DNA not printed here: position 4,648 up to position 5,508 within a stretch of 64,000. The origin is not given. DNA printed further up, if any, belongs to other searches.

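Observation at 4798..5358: Orphan NrdG-type radical-SAM activase with no glycyl-radical partner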

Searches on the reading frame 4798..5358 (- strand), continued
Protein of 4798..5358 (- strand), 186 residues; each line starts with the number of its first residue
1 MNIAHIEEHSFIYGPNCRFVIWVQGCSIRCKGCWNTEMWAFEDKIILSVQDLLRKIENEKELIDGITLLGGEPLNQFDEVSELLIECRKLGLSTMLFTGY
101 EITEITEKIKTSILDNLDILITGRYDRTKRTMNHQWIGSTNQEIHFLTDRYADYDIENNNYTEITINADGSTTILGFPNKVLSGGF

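Call 34: search_solved_structures(query=window:4798-5358:-, max_evalue=0.01, show_alignments=2)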
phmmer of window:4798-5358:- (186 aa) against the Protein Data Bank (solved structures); distinct sequences matched with E-value up to 0.01: 3.
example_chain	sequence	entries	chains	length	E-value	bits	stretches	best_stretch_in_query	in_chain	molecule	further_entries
8fo0_A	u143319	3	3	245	1e-10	45.1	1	7-123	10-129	Pyruvate formate-lyase 1-activating enzyme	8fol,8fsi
3c8f_A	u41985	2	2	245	7.5e-10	42.3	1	7-120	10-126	Pyruvate formate-lyase 1-activating enzyme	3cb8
5v1q_A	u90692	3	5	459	0.00073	22.7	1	3-103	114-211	Radical SAM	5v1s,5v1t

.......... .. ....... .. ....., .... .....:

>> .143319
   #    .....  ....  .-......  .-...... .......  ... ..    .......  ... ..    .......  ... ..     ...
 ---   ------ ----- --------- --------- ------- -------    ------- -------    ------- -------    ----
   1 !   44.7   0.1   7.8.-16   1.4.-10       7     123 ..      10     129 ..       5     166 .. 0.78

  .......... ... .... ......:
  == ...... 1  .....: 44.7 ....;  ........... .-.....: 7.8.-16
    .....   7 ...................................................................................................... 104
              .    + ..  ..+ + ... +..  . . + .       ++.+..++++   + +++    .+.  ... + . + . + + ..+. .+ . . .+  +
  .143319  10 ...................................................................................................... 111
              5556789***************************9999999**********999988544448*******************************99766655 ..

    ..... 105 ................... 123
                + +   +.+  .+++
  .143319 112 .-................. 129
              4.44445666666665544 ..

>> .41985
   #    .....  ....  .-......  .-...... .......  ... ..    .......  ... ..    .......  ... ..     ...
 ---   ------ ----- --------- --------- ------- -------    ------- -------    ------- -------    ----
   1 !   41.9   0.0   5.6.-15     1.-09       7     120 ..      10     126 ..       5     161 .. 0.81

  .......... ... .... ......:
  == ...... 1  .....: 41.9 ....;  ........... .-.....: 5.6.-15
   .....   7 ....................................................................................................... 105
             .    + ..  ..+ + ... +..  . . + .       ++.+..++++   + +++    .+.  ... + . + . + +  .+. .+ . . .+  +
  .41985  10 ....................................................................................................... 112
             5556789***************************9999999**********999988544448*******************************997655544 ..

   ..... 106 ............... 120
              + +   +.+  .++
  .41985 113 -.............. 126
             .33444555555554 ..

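Call 46: search_dna_similar(query=window:4798-5358:-, collection=phages, mode=protein, max_rows=25, rows=spread)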
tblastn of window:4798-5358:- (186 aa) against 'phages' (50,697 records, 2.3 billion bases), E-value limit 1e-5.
Records with a match: 2142; places in all: 2143; records where one place covers at least 80% of the query: 879.
Best place of each record, by identity: <60% 2142.
By first word of the organism name: Escherichia 923; Klebsiella 262; Vibrio 231; Salmonella 122; Shigella 107; Enterobacteria 57; Enterobacter 47; Aeromonas 45; Citrobacter 37; Clostridium 34; and 41 more.
By host as written in the record: Escherichia coli 357; - 315; Klebsiella pneumoniae 84; Escherichia coli K-12 MG1655 57; Escherichia coli O157:H7 45; Vibrio harveyi BAA-1116 36; Escherichia coli K-12 32; Clostridium sporogenes ATCC-15579 30; and 468 more.
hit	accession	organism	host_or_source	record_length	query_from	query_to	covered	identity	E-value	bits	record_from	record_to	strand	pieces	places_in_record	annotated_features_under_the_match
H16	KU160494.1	Vibrio phage vB_VmeM-32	Vibrio metschnikovii DSM 29715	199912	6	148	77%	36.0%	2e-12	70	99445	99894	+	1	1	anaerobic ribonucleotide reductase-activating protein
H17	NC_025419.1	Escherichia phage RB3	Escherichia coli B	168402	1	155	83%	30.6%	9e-12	68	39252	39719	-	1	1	nrdG: anaerobic ribonucleotide reductase small subunit | hypothetical protein | segD: homing endonuclease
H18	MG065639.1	Campylobacter phage A150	Campylobacter jejuni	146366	1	149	80%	31.4%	1e-10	65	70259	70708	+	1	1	record has no annotation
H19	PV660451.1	Escherichia phage LF82-8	Escherichia coli LF82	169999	1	155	83%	30.0%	1e-11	68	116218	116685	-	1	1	anaerobic ribonucleotide reductase small subunit | anaerobic ribonucleoside reductase large subunit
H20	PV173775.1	Escherichia phage GEP001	Escherichia coli ATCC 35150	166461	1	155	83%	30.0%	2e-11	67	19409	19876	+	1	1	anaerobic ribonucleotide reductase small subunit | anaerobic nucleotide reductase subunit | anaerobic ribonucleoside reductase large subunit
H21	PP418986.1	Escherichia phage UPWr_E2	Escherichia coli 158B lux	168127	1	155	83%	30.0%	3e-11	67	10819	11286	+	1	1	ribonucleotide reductase class III activating protein | hypothetical protein | ribonucleotide reductase class III large subunit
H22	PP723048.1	Klebsiella phage vB_Kpn529046-KEN25_2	Klebsiella sp.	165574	1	153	82%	30.2%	2e-13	73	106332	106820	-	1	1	anaerobic ribonucleotide reductase small subunit | hypothetical protein (x2)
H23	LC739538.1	Escherichia phage phiWec189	Escherichia coli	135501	1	144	77%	32.0%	4e-11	66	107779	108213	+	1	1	hypothetical protein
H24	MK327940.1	Escherichia phage vB_EcoM_G29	Escherichia coli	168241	1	155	83%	29.4%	2e-11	67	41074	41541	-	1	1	hypothetical protein | putative anaerobic ribonucleoside-triphosphate reductase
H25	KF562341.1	Escherichia phage vB_EcoM_PhAPEC2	Escherichia coli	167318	1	155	83%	29.4%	2e-10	65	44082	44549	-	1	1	anaerobic NTP reductase small subunit | hypothetical protein | anaerobic NTP reductase large subunit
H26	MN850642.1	Escherichia phage navn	Escherichia coli K-12 MG1655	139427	1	144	77%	31.3%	1e-10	65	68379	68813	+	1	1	putative minor capsid protein | putative anaerobic ribonucleoside-triposphate reductase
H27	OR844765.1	Escherichia phage ECO111 5-P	Escherichia coli O111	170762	1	155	83%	28.8%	2e-10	65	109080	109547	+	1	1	record has no annotation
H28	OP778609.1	Escherichia phage A73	Escherichia coli str. K-12 substr. ...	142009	1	144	77%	30.7%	2e-12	71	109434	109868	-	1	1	ribonucleotide reductase of class III (anaerobic), activating protein | ribonucleotide reductase of class III (anaerobic), large subunit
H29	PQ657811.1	Klebsiella phage Roth51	Klebsiella sp. NCTC 13368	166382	1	144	77%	30.5%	5e-13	72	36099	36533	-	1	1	ribonucleotide reductase of class III (anaerobic) | hypothetical protein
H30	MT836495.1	Bacteriophage sp.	human fecal samples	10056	1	153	82%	28.5%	6e-8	57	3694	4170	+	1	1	record has no annotation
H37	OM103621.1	Klebsiella phage AYL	Klebsiella sp.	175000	1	144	77%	28.3%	2e-6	53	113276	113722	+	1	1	hypothetical protein (x2)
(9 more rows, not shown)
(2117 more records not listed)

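Call 47: search_dna_similar(query=window:4798-5358:-, collection=plasmids, mode=protein, max_rows=20)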
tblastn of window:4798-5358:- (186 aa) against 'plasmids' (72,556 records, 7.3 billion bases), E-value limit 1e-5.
Records with a match: 253; places in all: 276; records where one place covers at least 80% of the query: 31.
Best place of each record, by identity: <60% 253.
By first word of the organism name: Ligilactobacillus 33; Bacillus 31; Lactiplantibacillus 21; Clostridioides 20; Escherichia 17; Azospirillum 13; Lactococcus 12; Vibrio 11; Clostridium 10; Enterococcus 8; and 41 more.
By predicted mobility (MOB-suite, as given by PLSDB): non-mobilizable 168; mobilizable 52; conjugative 33.
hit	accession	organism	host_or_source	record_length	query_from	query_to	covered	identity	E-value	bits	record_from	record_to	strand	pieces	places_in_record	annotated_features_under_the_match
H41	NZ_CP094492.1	Paenarthrobacter ureafaciens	soil,farmland soil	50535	3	179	95%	35.0%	3e-21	97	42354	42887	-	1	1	4Fe-4S single cluster domain-containing protein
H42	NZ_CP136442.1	Paenarthrobacter sp. AT5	atrazine-producing pesticide factory ...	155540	3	179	95%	35.0%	3e-21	97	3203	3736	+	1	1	4Fe-4S single cluster domain-containing protein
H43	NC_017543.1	Paenibacillus polymyxa M1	-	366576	1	179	96%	34.4%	1e-20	96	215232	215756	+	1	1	4Fe-4S single cluster domain-containing protein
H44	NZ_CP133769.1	Paenibacillus polymyxa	soybean,single cell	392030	1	179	96%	34.4%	1e-20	96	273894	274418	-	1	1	4Fe-4S single cluster domain-containing protein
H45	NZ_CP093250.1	Moellerella wisconsensis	whole organism,Food: Red deer meat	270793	14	182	91%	35.0%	3e-20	94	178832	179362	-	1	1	4Fe-4S single cluster domain-containing protein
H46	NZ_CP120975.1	Moellerella wisconsensis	mutton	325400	14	182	91%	35.0%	3e-20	94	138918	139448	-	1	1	4Fe-4S single cluster domain-containing protein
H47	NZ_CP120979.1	Moellerella wisconsensis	mutton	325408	14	182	91%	35.0%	3e-20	94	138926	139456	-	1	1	4Fe-4S single cluster domain-containing protein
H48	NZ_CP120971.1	Moellerella wisconsensis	mutton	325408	14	182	91%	35.0%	3e-20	94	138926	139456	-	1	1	4Fe-4S single cluster domain-containing protein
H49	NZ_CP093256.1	Moellerella wisconsensis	whole organism,Food: Red deer meat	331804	14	182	91%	35.0%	3e-20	94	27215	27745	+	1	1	4Fe-4S single cluster domain-containing protein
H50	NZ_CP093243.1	Moellerella wisconsensis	whole organism,Food: Red deer meat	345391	14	182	91%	35.0%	3e-20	94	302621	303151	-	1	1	4Fe-4S single cluster domain-containing protein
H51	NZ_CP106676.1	Bacillus cereus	cell culture,soil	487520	1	151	81%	37.6%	1e-25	109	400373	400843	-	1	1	4Fe-4S single cluster domain-containing protein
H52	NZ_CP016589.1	Bacillus thuringiensis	Mono isolate,Ginseng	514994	1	151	81%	37.6%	1e-25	109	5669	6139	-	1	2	4Fe-4S single cluster domain-containing protein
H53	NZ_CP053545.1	Paenarthrobacter sp. YJN-5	cell culture,soil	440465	1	177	95%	31.7%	2e-19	92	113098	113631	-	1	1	4Fe-4S single cluster domain-containing protein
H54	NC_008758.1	Polaromonas naphthalenivorans CJ2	-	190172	1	152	82%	36.3%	6e-21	96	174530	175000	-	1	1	4Fe-4S single cluster domain-containing protein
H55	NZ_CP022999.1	Rhizobium sp. 11515TR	Cell culture,agricultural soil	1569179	14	180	90%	33.0%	2e-12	71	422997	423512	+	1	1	none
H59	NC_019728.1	Calothrix sp. PCC 6303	-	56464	1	151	81%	35.5%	2e-14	77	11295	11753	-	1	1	4Fe-4S single cluster domain-containing protein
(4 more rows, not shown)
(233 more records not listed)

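Call 48: get_annotated_region(hit=H41, flank=9000)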
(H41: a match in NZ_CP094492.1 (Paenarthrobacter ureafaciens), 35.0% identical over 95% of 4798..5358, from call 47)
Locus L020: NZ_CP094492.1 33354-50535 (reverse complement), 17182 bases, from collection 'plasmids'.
description: Paenarthrobacter ureafaciens strain AT plasmid pC, complete sequence
organism: Paenarthrobacter ureafaciens (NCBI taxid 37931)
taxonomy: Bacteria; Actinomycetota; Actinomycetes; Micrococcales; Micrococcaceae; Paenarthrobacter; Paenarthrobacter ureafaciens
host: -; source: soil,farmland soil; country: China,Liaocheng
typing (MOB-suite, as given by PLSDB): non-mobilizable
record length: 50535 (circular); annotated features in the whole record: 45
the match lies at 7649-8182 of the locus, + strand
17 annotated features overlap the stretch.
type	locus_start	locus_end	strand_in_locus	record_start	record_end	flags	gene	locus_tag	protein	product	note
CDS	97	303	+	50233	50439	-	-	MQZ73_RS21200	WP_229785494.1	ribbon-helix-helix protein, CopG family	GO:0006355 - regulation of DNA-templated transcription [Evidence IEA]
CDS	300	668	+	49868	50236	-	-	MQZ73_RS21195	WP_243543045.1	type II toxin-antitoxin system death-on-curing family toxin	-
CDS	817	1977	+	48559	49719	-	-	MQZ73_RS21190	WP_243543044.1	site-specific integrase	GO:0015074 - DNA integration [Evidence IEA]; GO:0006310 - DNA recombination [Evidence IEA]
CDS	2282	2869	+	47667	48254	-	-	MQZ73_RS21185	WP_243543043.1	class F sortase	-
CDS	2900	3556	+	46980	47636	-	-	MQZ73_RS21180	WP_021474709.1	DUF6308 family protein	-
CDS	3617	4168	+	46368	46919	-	-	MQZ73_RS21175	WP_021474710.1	HNH endonuclease signature motif containing protein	-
CDS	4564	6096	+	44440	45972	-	-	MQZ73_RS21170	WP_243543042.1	AAA family ATPase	-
CDS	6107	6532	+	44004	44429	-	-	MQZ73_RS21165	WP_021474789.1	hypothetical protein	-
CDS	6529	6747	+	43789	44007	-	-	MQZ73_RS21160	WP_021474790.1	DUF2997 domain-containing protein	-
CDS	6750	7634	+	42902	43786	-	-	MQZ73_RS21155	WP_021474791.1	hypothetical protein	-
CDS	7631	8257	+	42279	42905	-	-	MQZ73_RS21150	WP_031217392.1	4Fe-4S single cluster domain-containing protein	-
CDS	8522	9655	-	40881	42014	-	-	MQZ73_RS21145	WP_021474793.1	hypothetical protein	-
CDS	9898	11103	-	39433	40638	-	-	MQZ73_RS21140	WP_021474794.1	hypothetical protein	-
CDS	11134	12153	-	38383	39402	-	-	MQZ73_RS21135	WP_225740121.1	IS3 family transposase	-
CDS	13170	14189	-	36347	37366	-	-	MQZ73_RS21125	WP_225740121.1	IS3 family transposase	-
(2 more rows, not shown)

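Call 49: get_annotated_region(hit=H43, flank=9000)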
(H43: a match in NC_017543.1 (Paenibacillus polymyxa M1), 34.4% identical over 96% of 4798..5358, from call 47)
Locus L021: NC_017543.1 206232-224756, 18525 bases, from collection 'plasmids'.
description: Paenibacillus polymyxa M1 plasmid pPPM1a, complete sequence
organism: Paenibacillus polymyxa M1 (NCBI taxid 1052684)
taxonomy: Bacteria; Bacillota; Bacilli; Bacillales; Paenibacillaceae; Paenibacillus; Paenibacillus polymyxa; Paenibacillus polymyxa M1
host: -; source: -; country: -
typing (MOB-suite, as given by PLSDB): non-mobilizable; mating-pair formation MPF_F
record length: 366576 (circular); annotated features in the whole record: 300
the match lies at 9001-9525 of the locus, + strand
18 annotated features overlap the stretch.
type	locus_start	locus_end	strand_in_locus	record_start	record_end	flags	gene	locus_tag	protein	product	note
CDS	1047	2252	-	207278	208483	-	-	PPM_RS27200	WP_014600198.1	hypothetical protein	-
CDS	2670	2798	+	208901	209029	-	-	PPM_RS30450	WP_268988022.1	hypothetical protein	-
CDS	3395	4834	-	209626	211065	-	-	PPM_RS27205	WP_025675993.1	hypothetical protein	-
CDS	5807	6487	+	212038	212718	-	-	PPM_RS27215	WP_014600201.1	DsbA family protein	-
CDS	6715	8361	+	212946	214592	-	-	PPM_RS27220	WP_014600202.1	AAA family ATPase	-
CDS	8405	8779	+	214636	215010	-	-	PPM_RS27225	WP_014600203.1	DUF1257 domain-containing protein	-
CDS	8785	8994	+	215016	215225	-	-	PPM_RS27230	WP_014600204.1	DUF2997 domain-containing protein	-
CDS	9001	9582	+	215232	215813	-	-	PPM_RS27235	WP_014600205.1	4Fe-4S single cluster domain-containing protein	-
CDS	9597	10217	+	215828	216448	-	-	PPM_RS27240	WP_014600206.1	hypothetical protein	-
CDS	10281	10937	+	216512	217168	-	-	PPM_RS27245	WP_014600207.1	hypothetical protein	-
CDS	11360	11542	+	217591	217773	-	-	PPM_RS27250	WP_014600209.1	hypothetical protein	-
CDS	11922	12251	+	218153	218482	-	-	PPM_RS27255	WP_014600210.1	hypothetical protein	-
CDS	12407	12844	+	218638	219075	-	-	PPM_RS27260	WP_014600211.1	hypothetical protein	-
CDS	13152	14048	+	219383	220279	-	-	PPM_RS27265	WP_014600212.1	hypothetical protein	-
CDS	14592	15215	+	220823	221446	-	-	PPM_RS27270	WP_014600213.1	hypothetical protein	-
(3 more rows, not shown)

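Call 50: get_annotated_region(hit=H45, flank=9000)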
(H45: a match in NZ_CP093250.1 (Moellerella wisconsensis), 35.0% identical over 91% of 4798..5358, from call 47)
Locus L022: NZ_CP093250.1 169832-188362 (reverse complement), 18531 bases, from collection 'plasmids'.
description: Moellerella wisconsensis strain W18-2 plasmid pW18-2-a, complete sequence
organism: Moellerella wisconsensis (NCBI taxid 158849)
taxonomy: Bacteria; Pseudomonadota; Gammaproteobacteria; Enterobacterales; Morganellaceae; Moellerella; Moellerella wisconsensis
host: -; source: whole organism,Food: Red deer meat; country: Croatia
typing (MOB-suite, as given by PLSDB): conjugative; relaxase MOBH; mating-pair formation MPF_T
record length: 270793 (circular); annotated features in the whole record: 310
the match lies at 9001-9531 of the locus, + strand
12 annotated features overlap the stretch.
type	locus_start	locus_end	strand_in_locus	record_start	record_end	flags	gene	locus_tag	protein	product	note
CDS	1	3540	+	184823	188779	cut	-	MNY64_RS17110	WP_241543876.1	AAA domain-containing protein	-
CDS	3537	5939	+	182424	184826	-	-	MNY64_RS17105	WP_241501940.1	PIN domain-containing protein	-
CDS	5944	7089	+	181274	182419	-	-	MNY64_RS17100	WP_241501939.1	hypothetical protein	-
CDS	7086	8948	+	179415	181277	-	-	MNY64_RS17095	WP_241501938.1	AAA family ATPase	-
CDS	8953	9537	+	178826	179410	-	-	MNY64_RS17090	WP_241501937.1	4Fe-4S single cluster domain-containing protein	-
CDS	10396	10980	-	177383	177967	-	-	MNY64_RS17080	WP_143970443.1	antirestriction protein ArdA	-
CDS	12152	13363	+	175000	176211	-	-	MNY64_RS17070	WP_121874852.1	PD-(D/E)XK nuclease family protein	-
CDS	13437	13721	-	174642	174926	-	-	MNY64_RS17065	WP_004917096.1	membrane protein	-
CDS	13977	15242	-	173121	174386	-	-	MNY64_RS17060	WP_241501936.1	integrase arm-type DNA-binding domain-containing protein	-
CDS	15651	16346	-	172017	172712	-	-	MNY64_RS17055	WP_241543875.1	hypothetical protein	-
CDS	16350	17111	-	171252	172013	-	-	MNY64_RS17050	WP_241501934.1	IS5 family transposase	-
CDS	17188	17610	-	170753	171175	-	-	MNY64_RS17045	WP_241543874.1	GAD-like domain-containing protein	-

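Call 51: get_annotated_region(hit=H51, flank=7000)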
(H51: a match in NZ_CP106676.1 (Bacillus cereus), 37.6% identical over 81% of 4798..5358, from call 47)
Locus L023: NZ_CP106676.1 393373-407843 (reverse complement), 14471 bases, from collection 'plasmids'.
description: Bacillus cereus strain SRCM116293 plasmid unnamed1, complete sequence
organism: Bacillus cereus (NCBI taxid 1396)
taxonomy: Bacteria; Bacillota; Bacilli; Bacillales; Bacillaceae; Bacillus; Bacillus cereus
host: -; source: cell culture,soil; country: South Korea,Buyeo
typing (MOB-suite, as given by PLSDB): non-mobilizable; replicon rep_cluster_125; mating-pair formation MPF_T
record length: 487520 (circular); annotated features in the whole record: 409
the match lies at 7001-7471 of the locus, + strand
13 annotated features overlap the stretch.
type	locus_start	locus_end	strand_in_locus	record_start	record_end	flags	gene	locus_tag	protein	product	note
CDS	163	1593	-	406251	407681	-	-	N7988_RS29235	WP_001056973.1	IS4 family transposase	-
CDS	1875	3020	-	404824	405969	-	-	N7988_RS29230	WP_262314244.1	DUF418 domain-containing protein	-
CDS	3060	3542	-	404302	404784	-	-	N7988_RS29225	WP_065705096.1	thioredoxin family protein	-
CDS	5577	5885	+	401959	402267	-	-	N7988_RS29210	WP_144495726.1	hypothetical protein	-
CDS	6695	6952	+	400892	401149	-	-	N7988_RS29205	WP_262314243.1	hypothetical protein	-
CDS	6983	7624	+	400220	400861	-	-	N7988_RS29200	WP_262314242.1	4Fe-4S single cluster domain-containing protein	-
CDS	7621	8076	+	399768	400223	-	-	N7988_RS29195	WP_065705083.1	hypothetical protein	-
CDS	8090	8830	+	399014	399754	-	-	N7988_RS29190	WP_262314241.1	helix-hairpin-helix domain-containing protein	-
CDS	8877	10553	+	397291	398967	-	-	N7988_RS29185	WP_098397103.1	AAA family ATPase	-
CDS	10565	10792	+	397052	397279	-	-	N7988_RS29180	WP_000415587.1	DUF2997 domain-containing protein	-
CDS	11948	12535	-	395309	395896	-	-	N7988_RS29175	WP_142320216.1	TetR/AcrR family transcriptional regulator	GO:0006355 - regulation of DNA-templated transcription [Evidence IEA]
CDS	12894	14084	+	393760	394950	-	-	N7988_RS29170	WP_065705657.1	MFS transporter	GO:0055085 - transmembrane transport [Evidence IEA]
CDS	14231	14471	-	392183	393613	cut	-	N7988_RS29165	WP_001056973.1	IS4 family transposase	-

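Call 52: get_annotated_region(hit=H54, flank=7000)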
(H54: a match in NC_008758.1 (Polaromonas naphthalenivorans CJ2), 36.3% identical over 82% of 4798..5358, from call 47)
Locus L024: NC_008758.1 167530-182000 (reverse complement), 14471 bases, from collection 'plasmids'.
description: Polaromonas naphthalenivorans CJ2 plasmid pPNAP02, complete sequence
organism: Polaromonas naphthalenivorans CJ2 (NCBI taxid 365044)
taxonomy: Bacteria; Pseudomonadota; Betaproteobacteria; Burkholderiales; Comamonadaceae; Polaromonas; Polaromonas naphthalenivorans; Polaromonas naphthalenivorans CJ2
host: -; source: -; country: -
typing (MOB-suite, as given by PLSDB): non-mobilizable; replicon rep_cluster_1495
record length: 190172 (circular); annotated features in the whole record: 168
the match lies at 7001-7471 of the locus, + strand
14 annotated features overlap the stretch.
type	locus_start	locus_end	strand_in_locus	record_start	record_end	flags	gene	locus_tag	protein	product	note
CDS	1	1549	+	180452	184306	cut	-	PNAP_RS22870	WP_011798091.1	AAA domain-containing protein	-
CDS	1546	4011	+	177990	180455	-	-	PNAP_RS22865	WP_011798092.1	PIN domain-containing protein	-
CDS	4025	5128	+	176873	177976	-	-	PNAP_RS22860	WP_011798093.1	hypothetical protein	-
CDS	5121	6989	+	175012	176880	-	-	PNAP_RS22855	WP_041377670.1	AAA family ATPase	-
CDS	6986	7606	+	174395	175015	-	-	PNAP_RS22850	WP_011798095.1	4Fe-4S single cluster domain-containing protein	-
CDS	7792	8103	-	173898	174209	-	-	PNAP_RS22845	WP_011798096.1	transposase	-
CDS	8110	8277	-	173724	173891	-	-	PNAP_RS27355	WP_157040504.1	hypothetical protein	-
CDS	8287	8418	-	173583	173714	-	-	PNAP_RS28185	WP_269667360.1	hypothetical protein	-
CDS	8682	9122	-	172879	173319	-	-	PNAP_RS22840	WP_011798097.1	hypothetical protein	-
CDS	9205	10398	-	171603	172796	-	-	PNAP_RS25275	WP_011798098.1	AAA family ATPase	-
CDS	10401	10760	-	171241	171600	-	-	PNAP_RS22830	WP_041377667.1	hypothetical protein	-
CDS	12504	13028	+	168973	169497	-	-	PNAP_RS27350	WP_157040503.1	hypothetical protein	-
CDS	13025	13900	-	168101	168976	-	-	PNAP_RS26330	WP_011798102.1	hypothetical protein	-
CDS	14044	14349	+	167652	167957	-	-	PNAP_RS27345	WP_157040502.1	hypothetical protein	-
